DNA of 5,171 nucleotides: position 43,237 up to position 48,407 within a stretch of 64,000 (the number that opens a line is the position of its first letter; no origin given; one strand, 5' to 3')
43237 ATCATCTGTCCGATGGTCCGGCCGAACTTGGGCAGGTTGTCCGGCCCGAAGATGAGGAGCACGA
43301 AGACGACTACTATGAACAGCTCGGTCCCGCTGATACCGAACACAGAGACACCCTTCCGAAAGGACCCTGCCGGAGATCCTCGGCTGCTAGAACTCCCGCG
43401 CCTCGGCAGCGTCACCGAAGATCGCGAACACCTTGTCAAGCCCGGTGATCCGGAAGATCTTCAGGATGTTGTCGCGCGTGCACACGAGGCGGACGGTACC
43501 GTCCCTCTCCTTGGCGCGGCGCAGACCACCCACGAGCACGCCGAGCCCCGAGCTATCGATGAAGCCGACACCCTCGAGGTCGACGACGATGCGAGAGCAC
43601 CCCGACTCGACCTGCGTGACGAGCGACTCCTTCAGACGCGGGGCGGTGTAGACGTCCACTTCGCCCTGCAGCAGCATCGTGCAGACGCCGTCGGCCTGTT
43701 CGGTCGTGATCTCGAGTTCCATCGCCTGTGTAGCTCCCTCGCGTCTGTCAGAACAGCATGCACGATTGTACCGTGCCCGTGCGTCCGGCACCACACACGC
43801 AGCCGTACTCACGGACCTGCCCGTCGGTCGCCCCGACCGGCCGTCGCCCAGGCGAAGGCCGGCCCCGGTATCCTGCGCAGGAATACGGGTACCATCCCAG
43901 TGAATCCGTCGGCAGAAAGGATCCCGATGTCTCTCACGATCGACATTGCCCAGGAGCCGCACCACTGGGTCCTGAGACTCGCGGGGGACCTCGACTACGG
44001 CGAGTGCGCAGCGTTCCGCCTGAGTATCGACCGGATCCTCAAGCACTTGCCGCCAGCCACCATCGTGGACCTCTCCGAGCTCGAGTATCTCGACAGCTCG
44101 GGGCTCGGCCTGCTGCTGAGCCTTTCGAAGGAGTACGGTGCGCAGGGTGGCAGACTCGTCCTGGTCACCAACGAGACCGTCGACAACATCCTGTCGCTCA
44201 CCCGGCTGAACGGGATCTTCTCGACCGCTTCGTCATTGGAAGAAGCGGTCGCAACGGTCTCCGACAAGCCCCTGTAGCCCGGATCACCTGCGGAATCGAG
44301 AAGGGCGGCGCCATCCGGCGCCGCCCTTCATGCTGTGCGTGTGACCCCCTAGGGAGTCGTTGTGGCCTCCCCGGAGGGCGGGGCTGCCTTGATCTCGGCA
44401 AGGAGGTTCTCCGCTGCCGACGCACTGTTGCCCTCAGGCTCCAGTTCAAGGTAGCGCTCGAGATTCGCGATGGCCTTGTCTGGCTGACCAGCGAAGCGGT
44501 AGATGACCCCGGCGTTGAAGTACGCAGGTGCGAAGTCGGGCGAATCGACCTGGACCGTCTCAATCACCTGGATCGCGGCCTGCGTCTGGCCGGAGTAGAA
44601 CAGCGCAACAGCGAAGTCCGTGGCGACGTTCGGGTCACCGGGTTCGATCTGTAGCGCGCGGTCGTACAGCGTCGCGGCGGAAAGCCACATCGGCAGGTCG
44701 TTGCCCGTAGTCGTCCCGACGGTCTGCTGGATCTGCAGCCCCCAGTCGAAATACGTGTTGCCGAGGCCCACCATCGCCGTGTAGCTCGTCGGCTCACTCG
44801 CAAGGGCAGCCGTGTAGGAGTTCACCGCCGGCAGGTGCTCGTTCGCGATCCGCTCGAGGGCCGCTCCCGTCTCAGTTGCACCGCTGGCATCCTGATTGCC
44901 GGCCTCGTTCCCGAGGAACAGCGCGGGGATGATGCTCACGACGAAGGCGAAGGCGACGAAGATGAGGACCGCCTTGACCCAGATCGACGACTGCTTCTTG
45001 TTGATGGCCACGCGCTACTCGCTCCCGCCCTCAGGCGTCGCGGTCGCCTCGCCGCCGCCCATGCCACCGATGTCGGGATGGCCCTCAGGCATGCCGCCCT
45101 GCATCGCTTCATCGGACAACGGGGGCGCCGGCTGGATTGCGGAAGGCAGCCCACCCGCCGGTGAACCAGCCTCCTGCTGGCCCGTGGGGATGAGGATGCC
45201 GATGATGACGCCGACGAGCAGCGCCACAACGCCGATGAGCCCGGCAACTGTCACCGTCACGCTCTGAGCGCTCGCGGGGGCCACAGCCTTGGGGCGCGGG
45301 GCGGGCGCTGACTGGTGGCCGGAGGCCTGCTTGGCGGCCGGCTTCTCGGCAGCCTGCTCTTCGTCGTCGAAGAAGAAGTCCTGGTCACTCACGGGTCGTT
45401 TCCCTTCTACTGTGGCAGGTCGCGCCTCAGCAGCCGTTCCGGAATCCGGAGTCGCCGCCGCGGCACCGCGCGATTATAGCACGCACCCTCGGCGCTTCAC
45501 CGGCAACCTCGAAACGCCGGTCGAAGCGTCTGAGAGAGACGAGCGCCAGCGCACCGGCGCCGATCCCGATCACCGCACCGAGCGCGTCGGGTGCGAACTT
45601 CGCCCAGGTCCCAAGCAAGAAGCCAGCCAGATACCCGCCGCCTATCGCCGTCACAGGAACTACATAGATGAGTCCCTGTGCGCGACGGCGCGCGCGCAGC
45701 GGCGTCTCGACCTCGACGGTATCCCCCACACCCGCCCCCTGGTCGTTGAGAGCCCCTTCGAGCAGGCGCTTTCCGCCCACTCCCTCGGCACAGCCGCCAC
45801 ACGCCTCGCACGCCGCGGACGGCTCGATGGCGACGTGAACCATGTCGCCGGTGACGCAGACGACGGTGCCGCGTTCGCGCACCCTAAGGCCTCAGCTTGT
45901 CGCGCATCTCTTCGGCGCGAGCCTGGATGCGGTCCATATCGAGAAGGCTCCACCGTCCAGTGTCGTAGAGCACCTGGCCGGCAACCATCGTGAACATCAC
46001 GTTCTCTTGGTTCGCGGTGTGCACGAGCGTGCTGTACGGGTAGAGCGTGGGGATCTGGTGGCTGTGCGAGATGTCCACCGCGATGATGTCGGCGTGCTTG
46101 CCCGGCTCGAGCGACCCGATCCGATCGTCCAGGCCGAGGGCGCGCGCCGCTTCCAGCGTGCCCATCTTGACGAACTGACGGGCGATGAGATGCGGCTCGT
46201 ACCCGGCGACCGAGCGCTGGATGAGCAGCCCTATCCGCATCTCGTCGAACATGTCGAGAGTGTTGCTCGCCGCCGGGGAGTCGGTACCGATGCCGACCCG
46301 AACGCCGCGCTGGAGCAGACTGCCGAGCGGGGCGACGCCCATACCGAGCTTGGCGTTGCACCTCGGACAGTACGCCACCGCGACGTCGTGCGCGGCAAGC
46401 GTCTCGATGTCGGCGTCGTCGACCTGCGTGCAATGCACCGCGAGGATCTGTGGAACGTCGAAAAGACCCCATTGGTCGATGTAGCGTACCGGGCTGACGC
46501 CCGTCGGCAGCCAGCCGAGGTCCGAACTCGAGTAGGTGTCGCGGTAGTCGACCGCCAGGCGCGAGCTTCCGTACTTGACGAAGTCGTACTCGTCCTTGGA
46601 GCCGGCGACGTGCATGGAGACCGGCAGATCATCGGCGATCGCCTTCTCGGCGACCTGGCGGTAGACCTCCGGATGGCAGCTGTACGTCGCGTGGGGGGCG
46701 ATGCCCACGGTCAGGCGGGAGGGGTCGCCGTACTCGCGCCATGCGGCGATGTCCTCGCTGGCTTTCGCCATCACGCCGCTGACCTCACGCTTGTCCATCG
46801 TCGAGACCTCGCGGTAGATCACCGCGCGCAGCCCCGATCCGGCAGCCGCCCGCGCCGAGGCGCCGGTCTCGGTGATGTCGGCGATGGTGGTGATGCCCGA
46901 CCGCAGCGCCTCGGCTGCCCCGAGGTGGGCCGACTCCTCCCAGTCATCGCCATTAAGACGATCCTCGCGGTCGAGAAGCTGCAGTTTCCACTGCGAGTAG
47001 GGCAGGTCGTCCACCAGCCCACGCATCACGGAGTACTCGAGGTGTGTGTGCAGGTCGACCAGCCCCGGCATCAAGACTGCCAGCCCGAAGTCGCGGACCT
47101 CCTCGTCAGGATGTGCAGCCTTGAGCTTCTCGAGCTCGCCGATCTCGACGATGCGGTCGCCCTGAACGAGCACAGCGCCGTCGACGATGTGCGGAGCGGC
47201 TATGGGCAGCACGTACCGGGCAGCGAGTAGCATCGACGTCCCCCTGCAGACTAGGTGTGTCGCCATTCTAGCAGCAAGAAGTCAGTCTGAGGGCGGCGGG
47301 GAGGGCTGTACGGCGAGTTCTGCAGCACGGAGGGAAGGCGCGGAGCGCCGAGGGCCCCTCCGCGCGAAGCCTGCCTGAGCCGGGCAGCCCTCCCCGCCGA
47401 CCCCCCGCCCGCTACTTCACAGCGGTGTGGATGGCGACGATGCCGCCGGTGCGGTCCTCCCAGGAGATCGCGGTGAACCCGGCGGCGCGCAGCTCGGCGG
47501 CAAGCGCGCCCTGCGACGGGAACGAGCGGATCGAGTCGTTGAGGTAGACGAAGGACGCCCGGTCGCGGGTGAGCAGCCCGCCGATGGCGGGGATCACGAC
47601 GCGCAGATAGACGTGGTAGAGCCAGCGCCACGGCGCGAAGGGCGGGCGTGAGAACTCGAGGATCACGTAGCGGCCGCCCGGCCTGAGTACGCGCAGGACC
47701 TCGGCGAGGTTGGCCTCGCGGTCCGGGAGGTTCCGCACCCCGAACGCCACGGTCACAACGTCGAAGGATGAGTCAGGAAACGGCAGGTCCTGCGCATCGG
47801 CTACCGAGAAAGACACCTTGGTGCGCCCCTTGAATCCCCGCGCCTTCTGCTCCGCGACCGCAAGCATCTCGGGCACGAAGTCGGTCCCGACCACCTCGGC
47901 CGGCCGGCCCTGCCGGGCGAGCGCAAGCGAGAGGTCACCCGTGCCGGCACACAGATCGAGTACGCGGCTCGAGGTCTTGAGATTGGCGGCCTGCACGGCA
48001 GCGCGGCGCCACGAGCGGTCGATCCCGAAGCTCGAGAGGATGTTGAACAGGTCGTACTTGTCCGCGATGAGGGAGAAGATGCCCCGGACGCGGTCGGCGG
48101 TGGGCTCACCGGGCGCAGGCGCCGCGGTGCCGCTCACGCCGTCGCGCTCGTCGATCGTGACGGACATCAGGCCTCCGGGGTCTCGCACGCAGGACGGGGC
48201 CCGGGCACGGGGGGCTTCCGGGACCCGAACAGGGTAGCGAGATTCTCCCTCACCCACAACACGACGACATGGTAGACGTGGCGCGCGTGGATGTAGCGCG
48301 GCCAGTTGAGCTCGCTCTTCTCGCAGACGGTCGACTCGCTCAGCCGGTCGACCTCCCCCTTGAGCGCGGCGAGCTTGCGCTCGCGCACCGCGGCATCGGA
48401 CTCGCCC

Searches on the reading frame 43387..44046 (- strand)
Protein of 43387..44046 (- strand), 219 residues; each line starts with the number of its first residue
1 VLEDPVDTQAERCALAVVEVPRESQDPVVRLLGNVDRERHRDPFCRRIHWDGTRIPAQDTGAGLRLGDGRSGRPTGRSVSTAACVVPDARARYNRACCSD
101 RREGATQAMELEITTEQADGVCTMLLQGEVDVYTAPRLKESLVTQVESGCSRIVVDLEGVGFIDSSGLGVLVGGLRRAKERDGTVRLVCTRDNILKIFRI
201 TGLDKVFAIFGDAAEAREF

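Call 25: search_protein_families(library=pfam, proteins=[window:43387-44046:-], max_evalue=0.001)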
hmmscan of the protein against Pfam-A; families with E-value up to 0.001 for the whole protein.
window:43387-44046:- (219 aa): 2 families
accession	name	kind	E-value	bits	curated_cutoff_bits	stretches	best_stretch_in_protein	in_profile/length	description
PF01740.26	STAS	-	3.9e-22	78.5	22.6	1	113-216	2-106/106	STAS domain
PF13466.11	STAS_2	-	5.7e-16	58.9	29.2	1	126-204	3-80/80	STAS domain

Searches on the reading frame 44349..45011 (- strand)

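Call 25: search_protein_families(library=pfam, proteins=[window:44349-45011:-], max_evalue=0.001)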
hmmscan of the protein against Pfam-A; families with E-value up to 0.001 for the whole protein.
window:44349-45011:- (220 aa): 12 families
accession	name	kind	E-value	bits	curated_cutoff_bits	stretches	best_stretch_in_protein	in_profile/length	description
PF14559.12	TPR_19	-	4.5e-13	49.8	25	1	111-165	9-62/68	Tetratricopeptide repeat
PF13431.12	TPR_17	-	1.5e-12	47.2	24.4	0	115-148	1-34/34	Tetratricopeptide repeat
PF13371.12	TPR_9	-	6e-10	39.4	35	1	157-205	25-73/73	Tetratricopeptide repeat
PF07719.23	TPR_2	-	8.5e-10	38.4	27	1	161-193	1-33/34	Tetratricopeptide repeat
PF00515.34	TPR_1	-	1e-08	35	27.8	1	161-193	1-33/34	Tetratricopeptide repeat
PF13432.12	TPR_16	-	1.2e-08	35.7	32.7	1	132-192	2-62/65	Tetratricopeptide repeat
PF13428.12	TPR_14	-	1.4e-08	35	23.5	0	164-193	4-33/44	Tetratricopeptide repeat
PF13181.12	TPR_8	-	1.1e-07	31.9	25.7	1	161-193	1-33/34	Tetratricopeptide repeat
PF13414.12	TPR_11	-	1.6e-07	31.3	26.8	0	136-171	3-38/42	TPR repeat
PF13424.12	TPR_12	-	1.2e-05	25.9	30.1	0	155-190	39-74/77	Tetratricopeptide repeat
PF13174.12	TPR_6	-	1.9e-05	25.4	26.3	0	163-193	2-32/33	Tetratricopeptide repeat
PF12895.13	ANAPC3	-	0.00017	22.3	27.2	1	111-186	7-81/82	Anaphase-promoting complex, cyclosome, subunit 3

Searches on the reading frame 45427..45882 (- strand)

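Call 25: search_protein_families(library=pfam, proteins=[window:45427-45882:-], max_evalue=0.001)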
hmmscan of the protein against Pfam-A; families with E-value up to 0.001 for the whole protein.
window:45427-45882:- (151 aa): 1 family
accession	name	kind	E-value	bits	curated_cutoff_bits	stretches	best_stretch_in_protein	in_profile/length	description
PF04246.17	RseC_MucC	-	1.3e-17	64.4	24.4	1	7-126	1-120/130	Positive regulator of sigma(E), RseC/MucC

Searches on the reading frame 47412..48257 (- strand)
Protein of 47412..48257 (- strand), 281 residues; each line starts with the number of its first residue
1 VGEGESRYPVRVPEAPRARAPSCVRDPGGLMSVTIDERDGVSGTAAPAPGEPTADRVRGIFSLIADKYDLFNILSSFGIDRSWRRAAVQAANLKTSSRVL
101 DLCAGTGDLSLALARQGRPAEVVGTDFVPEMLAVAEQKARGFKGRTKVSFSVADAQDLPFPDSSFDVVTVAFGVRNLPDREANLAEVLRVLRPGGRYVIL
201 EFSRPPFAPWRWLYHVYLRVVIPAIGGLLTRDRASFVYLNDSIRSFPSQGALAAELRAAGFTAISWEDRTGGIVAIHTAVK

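Call 4: search_protein_families(library=pfam, proteins=[window:47412-48257:-], max_evalue=0.01)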
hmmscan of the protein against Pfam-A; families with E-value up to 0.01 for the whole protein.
window:47412-48257:- (281 aa): 14 families
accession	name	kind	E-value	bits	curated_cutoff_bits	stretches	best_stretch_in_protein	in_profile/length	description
PF01209.24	Ubie_methyltran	-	9e-66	222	20.1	1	55-281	7-233/233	ubiE/COQ5 methyltransferase family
PF13649.12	Methyltransf_25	-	1.2e-24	87.2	27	1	99-195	1-97/97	Methyltransferase domain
PF08241.18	Methyltransf_11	-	3.6e-23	82.4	21.2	1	100-199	1-95/95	Methyltransferase domain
PF13847.12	Methyltransf_31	-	2.4e-21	76.4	27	1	95-203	3-113/145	Methyltransferase domain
PF08242.18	Methyltransf_12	-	1.6e-14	54.8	30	1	100-196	1-97/98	Methyltransferase domain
PF13489.12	Methyltransf_23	-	2.5e-14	53.8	27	1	90-264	17-162/164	Methyltransferase domain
PF01135.25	PCMT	-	1.6e-05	25.2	20.3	1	88-199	66-171/210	Protein-L-isoaspartate(D-aspartate) O-methyltransferase (PCMT)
PF07021.18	MetW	-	2.1e-05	24.7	21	1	93-219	11-124/193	Methionine biosynthesis protein MetW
PF02475.24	TRM5-TYW2_MTfase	-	6.2e-05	23.4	28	1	90-168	31-108/164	TRM5/TYW2 methyltransferase domain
PF20922.3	Anamorsin_N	-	0.00033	20.8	27.1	1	152-201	39-89/163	Anamorsin, N-terminal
PF01728.25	FtsJ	-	0.00034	21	24.1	1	89-169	14-96/181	FtsJ-like methyltransferase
PF05175.20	MTS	-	0.00057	20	23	1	93-168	29-102/170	Methyltransferase small domain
PF01170.24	UPF0020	-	0.0016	18.6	22.3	1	118-168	75-125/197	RMKL-like, methyltransferase domain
PF03141.22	Methyltransf_29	-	0.0025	16.9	23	1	151-199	168-217/506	Putative S-adenosyl-L-methionine-dependent methyltransferase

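Call 5: search_protein_families(library=ncbifam, proteins=[window:47412-48257:-], max_evalue=0.001)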
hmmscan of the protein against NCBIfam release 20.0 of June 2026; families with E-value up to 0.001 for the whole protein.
window:47412-48257:- (281 aa): 49 families (the best 25 are shown)
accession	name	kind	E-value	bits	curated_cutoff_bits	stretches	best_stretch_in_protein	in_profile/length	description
TIGR01934.1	MenG_MenH_UbiE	subfamily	1.1e-71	240.7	158.35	1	57-281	1-223/223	ubiquinone/menaquinone biosynthesis methyltransferase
NF052510.1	methyltran_MpqE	exception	2.2e-67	226.9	335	1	55-281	6-234/234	methyl-plastoquinone biosynthesis methyltransferase MpqE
NF001244.0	PRK00216.1-5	equivalog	3.5e-67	226.1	216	1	54-281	7-235/236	bifunctional demethylmenaquinone methyltransferase/2-methoxy-6-polyprenyl-1,4-benzoquinol methylase UbiE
NF001241.0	PRK00216.1-2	equivalog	4.8e-65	219.4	327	1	55-281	11-229/231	demethylmenaquinone methyltransferase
NF001242.0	PRK00216.1-3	equivalog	2.7e-62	210.5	351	1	57-280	30-256/258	bifunctional demethylmenaquinone methyltransferase/2-methoxy-6-polyprenyl-1,4-benzoquinol methylase UbiE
NF001240.0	PRK00216.1-1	equivalog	2.7e-61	206.8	378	1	53-281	21-250/251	bifunctional demethylmenaquinone methyltransferase/2-methoxy-6-polyprenyl-1,4-benzoquinol methylase UbiE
NF001243.0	PRK00216.1-4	equivalog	1.6e-53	181.5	235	1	54-281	6-233/237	demethylmenaquinone methyltransferase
TIGR02752.1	MenG_heptapren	equivalog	1.4e-52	178.5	419.85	1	54-281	4-231/231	demethylmenaquinone methyltransferase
NF043040.1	corrin_prot_MT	hypoth_equivalog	1.8e-23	83.1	180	1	66-278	13-213/216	corrinoid protein-associated methyltransferase CpaM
NF041537.1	ArsM_AhpD_UU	exception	5.3e-20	71.5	510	1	93-200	74-181/345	arsenite methyltransferase/AhpD domain selenoprotein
NF008823.0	PRK11873.1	subfamily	1.1e-18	67.7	263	1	89-199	71-181/272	arsenite methyltransferase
NF041536.1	ArsM_DUF2284_UU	exception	1.3e-18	66.6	575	1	93-200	74-181/459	arsenite methyltransferase/DUF2284 domain selenoprotein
NF004452.0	PRK05785.1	equivalog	2.6e-18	66.3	207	1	54-247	8-191/228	hypothetical protein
NF047649.1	MTase_UXPK_star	exception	2.7e-17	62.7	460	1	93-199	75-181/283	methyltransferase/UXPK-star double selenoprotein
NF045667.1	MTase_DVU1556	equivalog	7e-17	61.6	155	1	85-270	12-169/213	DVU_1556 family methyltransferase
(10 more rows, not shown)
